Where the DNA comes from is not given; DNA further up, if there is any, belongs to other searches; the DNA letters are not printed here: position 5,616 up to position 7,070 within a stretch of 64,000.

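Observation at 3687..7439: Low-GC two-gene HerA-ATPase module beside leuX-type tRNA-Leu(CAA): candidate anti-phage defence islet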

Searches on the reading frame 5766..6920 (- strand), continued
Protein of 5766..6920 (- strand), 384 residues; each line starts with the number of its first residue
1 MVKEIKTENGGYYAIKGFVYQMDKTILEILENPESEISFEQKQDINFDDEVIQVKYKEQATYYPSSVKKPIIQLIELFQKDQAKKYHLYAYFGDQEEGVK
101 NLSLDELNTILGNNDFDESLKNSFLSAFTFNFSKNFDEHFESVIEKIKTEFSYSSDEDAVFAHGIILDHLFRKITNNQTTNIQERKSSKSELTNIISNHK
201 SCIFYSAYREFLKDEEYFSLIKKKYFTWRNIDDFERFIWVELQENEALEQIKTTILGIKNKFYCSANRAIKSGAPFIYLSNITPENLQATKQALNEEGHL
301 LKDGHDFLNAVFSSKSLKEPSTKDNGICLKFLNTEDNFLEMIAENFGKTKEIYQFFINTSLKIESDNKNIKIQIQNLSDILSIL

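Call 53: search_protein_families(library=padloc, proteins=[L017:17352-18272:+, L017:18291-19973:+], max_evalue=0.001)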
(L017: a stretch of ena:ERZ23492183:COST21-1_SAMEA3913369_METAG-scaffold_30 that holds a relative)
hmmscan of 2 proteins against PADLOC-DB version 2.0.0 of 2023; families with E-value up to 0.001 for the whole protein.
L017:17352-18272:+ (306 aa): 26 families (the best 25 are shown)
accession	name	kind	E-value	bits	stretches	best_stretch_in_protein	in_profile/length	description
PDLC04092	SIR2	-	1.1e-95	318.6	1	5-305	4-318/318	-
PDLC04087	SIR2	-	5.1e-69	230.7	2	47-304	67-341/343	-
PDLC04082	SIR2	-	1.3e-45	153.9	1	49-302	66-339/345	-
PDLC04096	SIR2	-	9.2e-40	134.6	1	96-304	7-228/230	-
PDLC04078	SIR2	-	7.5e-32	108.5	1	153-303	10-168/171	-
PDLC04093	SIR2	-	1.3e-26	91.5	1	62-247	106-302/395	-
PDLC04086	SIR2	-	9.1e-26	89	2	148-303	193-356/361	-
PDLC04077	SIR2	-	3.4e-24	83.4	1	185-303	13-130/135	-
PDLC04091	SIR2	-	1.1e-23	82.1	1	68-301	82-338/345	-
PDLC04094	SIR2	-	1.9e-23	81.3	1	41-247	71-293/399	-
PDLC04083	SIR2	-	2.6e-21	73.9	1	40-284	60-341/371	-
PDLC04088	SIR2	-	3.5e-21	73.8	1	111-247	173-325/390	-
PDLC04074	SIR2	-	3.5e-20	70.4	1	52-305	80-355/357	-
PDLC04075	SIR2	-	6.2e-20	69.3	1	62-279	138-378/414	-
PDLC02414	Aga_SIR2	-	9.6e-20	69.1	1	64-278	67-282/313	-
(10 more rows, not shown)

L017:18291-19973:+ (560 aa): 17 families
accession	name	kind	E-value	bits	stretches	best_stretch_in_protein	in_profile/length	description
PDLC04105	HerA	-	1.8e-219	728.1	1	2-559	7-573/576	-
PDLC04104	HerA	-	4.7e-160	530.5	1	185-560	3-376/379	-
PDLC04101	HerA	-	8.7e-135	447.5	1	3-385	10-397/400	-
PDLC02188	HerA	-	1.3e-93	312.8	2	312-550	325-571/578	-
PDLC04107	HerA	-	7e-89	295.9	1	4-288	11-305/306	-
PDLC04102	HerA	-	1.1e-74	250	2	319-547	412-645/654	-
PDLC04098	HerA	-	1.1e-67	227.2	2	275-545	404-672/686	-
PDLC04106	HerA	-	2.3e-66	222.7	2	271-553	379-660/667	-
PDLC04099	HerA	-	4.6e-65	216.9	1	3-198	8-213/214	-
PDLC04103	HerA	-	1.1e-58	197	2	309-542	346-577/579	-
PDLC04100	HerA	-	4.9e-49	165.5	2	352-545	386-578/580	-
PDLC02185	HerA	-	3.4e-48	162.7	2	355-543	392-583/585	-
PDLC04097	HerA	-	8.2e-41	138.3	2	350-544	416-616/618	-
PDLC01055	HerA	-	5.2e-22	76.3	2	367-486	382-491/532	Type III coevolved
PDLC04140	mad8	-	4.2e-19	67.2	1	155-517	28-295/314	mads_8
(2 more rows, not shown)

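Call 55: fold_search(model_id=the predicted structure, library=pdb)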
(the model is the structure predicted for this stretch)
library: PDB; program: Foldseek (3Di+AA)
matches with E <= 10: 881; with E <= 0.001: 18
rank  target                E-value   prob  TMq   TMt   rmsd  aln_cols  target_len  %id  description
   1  8zgi_A                1.6e-22  1.00  0.50  0.49  10.1       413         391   24  Crystal structure of DUF4297 from E.Coli (released 2025-03-12)
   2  9c1m_G                1.7e-19  1.00  0.41  0.36  16.6       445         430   19  HerA-DUF assembly 1 (released 2025-06-04)
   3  8zit_A                5.7e-16  1.00  0.43  0.43  11.1       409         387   18  DUF4297-HerA complex with DNA and ATPgamaS (released 2025-03-12)
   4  8ziq_C                1.0e-15  1.00  0.43  0.43  11.4       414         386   18  HerA-DUF4297 complex with DNA (released 2025-03-12)
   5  8xav_G                2.1e-15  1.00  0.49  0.74   6.7       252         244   26  Cryo-EM structure of an anti-phage defense complex (released 2024-06-05)
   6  8zir_K                2.4e-15  1.00  0.43  0.43  11.6       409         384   17  DUF4297-HerA complex (released 2025-03-12)
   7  8zir_E                3.4e-15  1.00  0.44  0.44  11.3       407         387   18  DUF4297-HerA complex (released 2025-03-12)
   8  8zir_I                5.4e-15  1.00  0.43  0.43  11.2       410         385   18  DUF4297-HerA complex (released 2025-03-12)
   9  8zir_G                6.1e-15  1.00  0.41  0.41  11.6       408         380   18  DUF4297-HerA complex (released 2025-03-12)
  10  8ziq_A                7.3e-15  1.00  0.44  0.44  10.9       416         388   19  HerA-DUF4297 complex with DNA (released 2025-03-12)
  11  9c1m_A                2.7e-12  1.00  0.52  0.47  10.0       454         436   17  HerA-DUF assembly 1 (released 2025-06-04)
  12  8xaw_Q                1.5e-11  1.00  0.41  0.88   2.2       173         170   27  Cryo-EM structure of an anti-phage defense complex bound to AMPPNP and DNA at state 1 (released 2024-06-05)
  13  8xav_M                5.9e-11  1.00  0.41  0.87   2.6       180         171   26  Cryo-EM structure of an anti-phage defense complex (released 2024-06-05)
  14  9c5x_A                1.9e-04  1.00  0.32  0.65   4.2       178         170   15  Molecular basis for HerA-Duf supramolecular complex in anti-phage defense - Assembly 3 (released 2025-06-04)
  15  9c5x_G                3.2e-04  1.00  0.33  0.63   5.3       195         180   14  Molecular basis for HerA-Duf supramolecular complex in anti-phage defense - Assembly 3 (released 2025-06-04)
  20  6wan_D                1.8e-03  0.89  0.31  0.28  19.5       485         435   10  Structure of Acinetobacter baumannii Cap4 SAVED/CARF-domain containing receptor with the cyclic trinucleotide 3'3'3'-c (released 2020-06-17)
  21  8zit_B                2.2e-03  1.00  0.33  0.65   4.0       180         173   14  DUF4297-HerA complex with DNA and ATPgamaS (released 2025-03-12)
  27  6wam_E                6.5e-03  0.77  0.31  0.28  19.4       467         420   11  Structure of Acinetobacter baumannii Cap4 SAVED/CARF-domain containing receptor (released 2020-06-17)
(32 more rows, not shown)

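Call 68: find_encoding_contigs(protein=P0005, flank=10000, max_places=3)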
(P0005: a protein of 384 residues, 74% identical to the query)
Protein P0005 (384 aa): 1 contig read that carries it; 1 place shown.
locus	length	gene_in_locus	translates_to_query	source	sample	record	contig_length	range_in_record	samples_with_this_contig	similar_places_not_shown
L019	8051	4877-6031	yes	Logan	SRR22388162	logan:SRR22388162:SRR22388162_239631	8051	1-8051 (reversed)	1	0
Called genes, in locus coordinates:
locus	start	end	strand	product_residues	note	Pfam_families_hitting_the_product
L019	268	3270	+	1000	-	PF04313:HSDR_N (faint), PF02384:N6_Mtase, PF01170:UPF0020 (faint), PF20473:MmeI_Mtase, PF07669:Eco57I, PF12950:TaqI_C (weak)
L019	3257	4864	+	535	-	PF02384:N6_Mtase, PF20473:MmeI_Mtase (faint), PF07669:Eco57I, PF22837:M_Eco57I_C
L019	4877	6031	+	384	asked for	-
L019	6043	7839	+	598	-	PF01580:FtsK_SpoIIIE (faint), PF01935:DUF87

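Call 69: find_encoding_contigs(protein=P0004, flank=10000, max_places=3)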
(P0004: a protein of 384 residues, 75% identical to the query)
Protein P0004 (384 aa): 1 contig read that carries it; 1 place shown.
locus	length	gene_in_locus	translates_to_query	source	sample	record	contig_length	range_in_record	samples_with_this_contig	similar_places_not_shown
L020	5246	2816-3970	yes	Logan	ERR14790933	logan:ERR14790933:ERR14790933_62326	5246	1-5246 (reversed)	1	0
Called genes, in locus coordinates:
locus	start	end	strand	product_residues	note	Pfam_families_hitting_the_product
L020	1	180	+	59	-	?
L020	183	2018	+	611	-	PF09491:RE_AlwI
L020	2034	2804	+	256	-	PF01555:N6_N4_Mtase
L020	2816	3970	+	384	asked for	-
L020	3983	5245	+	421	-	?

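Call 71: search_protein_families(library=pfam, alignment_id=A1, max_evalue=0.01)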
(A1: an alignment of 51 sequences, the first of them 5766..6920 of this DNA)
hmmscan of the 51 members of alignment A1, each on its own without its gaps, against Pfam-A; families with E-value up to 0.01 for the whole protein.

A. member 1, window:5766-6920:- (384 aa): 0 families

B. families by the number of members that match (of 51 scanned): 3 families
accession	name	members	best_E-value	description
PF18546.6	MetOD1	1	0.0021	Methanogen output domain 1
PF20442.3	BrxL_N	1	0.0026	BREX system Lon protease-like protein BrxL N-terminal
PF14130.12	Cap4_nuclease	1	0.0093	Cap4, dsDNA endonuclease domain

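Call 72: search_dna_similar(query=window:5766-6920:-, collection=plasmids, mode=protein, max_rows=12)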
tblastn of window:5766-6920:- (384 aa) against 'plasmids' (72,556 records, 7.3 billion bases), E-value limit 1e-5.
Records with a match: 13; places in all: 13; records where one place covers at least 80% of the query: 9.
Best place of each record, by identity: <60% 13.
By first word of the organism name: Ralstonia 4; Rhizobium 2; Paraburkholderia 1; Pseudosulfitobacter 1; Phaeobacter 1; Yoonia 1; Burkholderia 1; Sphingobium 1; Sphingomonas 1.
By predicted mobility (MOB-suite, as given by PLSDB): conjugative 5; non-mobilizable 5; mobilizable 3.
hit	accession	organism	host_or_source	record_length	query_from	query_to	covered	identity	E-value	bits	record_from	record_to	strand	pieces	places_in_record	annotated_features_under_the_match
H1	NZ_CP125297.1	Paraburkholderia sabiae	Mimosa caesalpiniifolia,cell ...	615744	7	384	98%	26.4%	3e-25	115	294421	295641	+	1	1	DUF4297 family anti-phage-associated protein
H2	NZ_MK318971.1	Rhizobium rhizogenes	-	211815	3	384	99%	25.2%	5e-20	100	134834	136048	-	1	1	DUF4297 family anti-phage-associated protein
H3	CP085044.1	Ralstonia solanacearum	sunflower,cell culture,stem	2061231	7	384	98%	25.1%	2e-24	112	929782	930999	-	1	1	hypothetical protein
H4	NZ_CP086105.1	Ralstonia sp. RS650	sunflower,cell culture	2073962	7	384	98%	25.1%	2e-24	112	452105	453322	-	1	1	none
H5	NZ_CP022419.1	Pseudosulfitobacter pseudonitzschiae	Skeletonema marinoi strain RO5AC,Cell ...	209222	7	384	98%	24.2%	6e-15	84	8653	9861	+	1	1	DUF4297 family anti-phage-associated protein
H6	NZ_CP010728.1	Phaeobacter inhibens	cell culture,clam larvae aquaculture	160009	7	384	98%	23.6%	1e-14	83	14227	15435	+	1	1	DUF4297 family anti-phage-associated protein | DEAD/DEAH box helicase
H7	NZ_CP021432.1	Yoonia vestfoldensis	Skeletonema marinoi strain RO5AC,Cell ...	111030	7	384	98%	23.0%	6e-14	81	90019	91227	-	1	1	DUF4297 family anti-phage-associated protein | DEAD/DEAH box helicase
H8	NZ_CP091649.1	Burkholderia aenigmatica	-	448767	7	361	92%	23.8%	6e-18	93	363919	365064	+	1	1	DUF4297 family anti-phage-associated protein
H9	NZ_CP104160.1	Rhizobium sp. CB3060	Leucaena leucocephala,cell culture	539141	14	383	96%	22.7%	1e-16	89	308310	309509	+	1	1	DUF4297 family anti-phage-associated protein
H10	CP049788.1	Ralstonia solanacearum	whole organism,isolated from the ...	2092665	116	384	70%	27.4%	1e-18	96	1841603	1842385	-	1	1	none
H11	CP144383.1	Ralstonia solanacearum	tobacco,whole organism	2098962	116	384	70%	27.4%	1e-18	96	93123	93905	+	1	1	hypothetical protein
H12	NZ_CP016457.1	Sphingobium sp. RAC03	Microbial isolate,Algal phycosphere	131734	13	223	55%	26.5%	4e-7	60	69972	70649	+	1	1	hypothetical protein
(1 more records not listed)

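Call 73: search_dna_similar(query=window:5766-6920:-, collection=phages, mode=protein, max_rows=12)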
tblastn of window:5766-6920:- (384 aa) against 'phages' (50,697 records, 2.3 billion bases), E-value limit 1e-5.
No match.

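Call 82: find_encoding_contigs(protein=P0014, flank=7000, max_places=2)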
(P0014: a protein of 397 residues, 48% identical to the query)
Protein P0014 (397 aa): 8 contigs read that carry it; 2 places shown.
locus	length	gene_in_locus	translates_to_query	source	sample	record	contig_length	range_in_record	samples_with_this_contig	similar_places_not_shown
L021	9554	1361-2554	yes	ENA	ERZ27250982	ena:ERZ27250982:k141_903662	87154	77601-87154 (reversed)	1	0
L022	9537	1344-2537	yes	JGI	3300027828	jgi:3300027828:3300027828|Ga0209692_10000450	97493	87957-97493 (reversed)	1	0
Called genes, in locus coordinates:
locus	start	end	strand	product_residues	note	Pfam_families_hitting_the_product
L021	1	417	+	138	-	?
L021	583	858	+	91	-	-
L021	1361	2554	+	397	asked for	-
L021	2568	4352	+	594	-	PF01935:DUF87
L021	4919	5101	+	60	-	-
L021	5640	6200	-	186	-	PF12019:GspH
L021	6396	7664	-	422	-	PF00155:Aminotran_1_2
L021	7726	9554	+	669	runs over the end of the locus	PF04851:ResIII, PF17757:UvrB_inter, PF27431:UvrB_3rd, PF00271:Helicase_C, PF12344:UvrB, PF02151:UVR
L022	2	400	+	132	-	?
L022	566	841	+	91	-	-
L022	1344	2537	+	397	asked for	-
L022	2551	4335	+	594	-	PF01935:DUF87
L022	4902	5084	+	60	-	-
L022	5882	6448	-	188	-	PF12019:GspH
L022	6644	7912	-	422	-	PF00155:Aminotran_1_2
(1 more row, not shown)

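Call 83: find_encoding_contigs(protein=P0052, flank=7000, max_places=2)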
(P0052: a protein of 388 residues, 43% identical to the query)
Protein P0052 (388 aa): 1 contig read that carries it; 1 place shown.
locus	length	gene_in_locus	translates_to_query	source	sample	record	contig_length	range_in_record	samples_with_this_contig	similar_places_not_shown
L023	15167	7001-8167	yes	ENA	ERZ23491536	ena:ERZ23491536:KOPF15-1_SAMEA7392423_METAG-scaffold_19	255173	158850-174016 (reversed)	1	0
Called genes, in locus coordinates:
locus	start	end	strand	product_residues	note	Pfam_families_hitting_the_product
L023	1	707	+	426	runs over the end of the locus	PF07995:GSDH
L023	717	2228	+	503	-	PF01564:Spermine_synth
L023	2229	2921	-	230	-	-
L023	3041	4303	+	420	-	PF00149:Metallophos, PF12850:Metallophos_2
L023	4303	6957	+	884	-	PF13175:AAA_15, PF13476:AAA_23, PF13514:AAA_27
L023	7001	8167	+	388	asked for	-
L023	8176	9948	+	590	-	PF04851:ResIII (faint), PF01580:FtsK_SpoIIIE (faint), PF01935:DUF87, PF10412:TrwB_AAD_bind (weak)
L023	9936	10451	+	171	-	PF03073:TspO_MBR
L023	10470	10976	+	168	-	PF10648:Gmad2 (weak)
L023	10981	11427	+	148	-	-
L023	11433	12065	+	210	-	PF01712:dNK, PF02223:Thymidylate_kin (weak), PF13238:AAA_18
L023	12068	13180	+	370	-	PF11141:DUF2914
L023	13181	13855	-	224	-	-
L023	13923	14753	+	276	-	PF12705:PDDEXK_1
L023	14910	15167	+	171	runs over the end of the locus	-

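Call 84: find_encoding_contigs(protein=P0070, flank=7000, max_places=2)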
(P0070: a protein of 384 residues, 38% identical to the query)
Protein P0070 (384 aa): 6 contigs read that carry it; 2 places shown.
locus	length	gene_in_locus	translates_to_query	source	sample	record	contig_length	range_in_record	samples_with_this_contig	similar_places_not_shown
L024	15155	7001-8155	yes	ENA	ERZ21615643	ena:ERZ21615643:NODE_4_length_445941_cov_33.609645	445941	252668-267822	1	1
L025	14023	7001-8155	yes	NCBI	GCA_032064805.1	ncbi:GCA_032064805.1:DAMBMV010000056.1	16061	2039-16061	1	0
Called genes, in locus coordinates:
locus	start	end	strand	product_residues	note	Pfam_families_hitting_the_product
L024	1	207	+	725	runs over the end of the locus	PF22896:OB_RNR_1st (faint), PF08206:OB_RNB, PF17876:CSD2 (weak), PF08206:OB_RNB, PF17849:OB_Dis3, PF17876:CSD2, PF00773:RNB, PF00575:S1, +2 more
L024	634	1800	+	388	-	PF00465:Fe-ADH, PF13685:Fe-ADH_2, PF25137:ADH_Fe_C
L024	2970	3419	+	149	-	-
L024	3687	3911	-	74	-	-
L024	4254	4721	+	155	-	PF01668:SmpB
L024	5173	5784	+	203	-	PF00300:His_Phos_1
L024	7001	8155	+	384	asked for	-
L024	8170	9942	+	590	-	PF01580:FtsK_SpoIIIE (faint), PF01935:DUF87, PF10412:TrwB_AAD_bind (faint)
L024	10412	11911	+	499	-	PF00078:RVT_1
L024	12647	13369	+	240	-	-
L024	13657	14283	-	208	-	PF19700:DUF6198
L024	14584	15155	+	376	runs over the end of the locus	PF01757:Acyl_transf_3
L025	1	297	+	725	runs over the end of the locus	PF22896:OB_RNR_1st (faint), PF08206:OB_RNB, PF17876:CSD2 (weak), PF08206:OB_RNB, PF17849:OB_Dis3, PF17876:CSD2, PF00773:RNB, PF00575:S1, +2 more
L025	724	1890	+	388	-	PF00465:Fe-ADH, PF13685:Fe-ADH_2, PF25137:ADH_Fe_C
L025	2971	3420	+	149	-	-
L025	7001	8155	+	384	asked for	-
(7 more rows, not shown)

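Call 85: find_encoding_contigs(protein=P0011, flank=7000, max_places=2)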
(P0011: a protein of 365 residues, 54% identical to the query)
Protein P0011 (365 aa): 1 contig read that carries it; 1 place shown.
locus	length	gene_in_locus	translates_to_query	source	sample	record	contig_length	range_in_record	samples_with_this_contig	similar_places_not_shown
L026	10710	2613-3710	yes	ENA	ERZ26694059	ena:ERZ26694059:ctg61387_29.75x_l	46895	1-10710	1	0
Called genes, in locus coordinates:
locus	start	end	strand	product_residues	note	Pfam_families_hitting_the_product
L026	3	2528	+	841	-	?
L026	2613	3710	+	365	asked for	-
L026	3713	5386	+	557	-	PF01935:DUF87, PF10412:TrwB_AAD_bind (weak)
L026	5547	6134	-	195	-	-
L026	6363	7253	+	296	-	-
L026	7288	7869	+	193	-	PF04326:SLFN_AlbA_2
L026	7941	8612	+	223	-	PF01066:CDP-OH_P_transf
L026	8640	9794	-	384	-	PF01053:Cys_Met_Meta_PP, PF00155:Aminotran_1_2, PF01041:DegT_DnrJ_EryC1 (faint), PF00266:Aminotran_5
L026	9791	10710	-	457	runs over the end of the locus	PF00291:PALP, PF00571:CBS (weak)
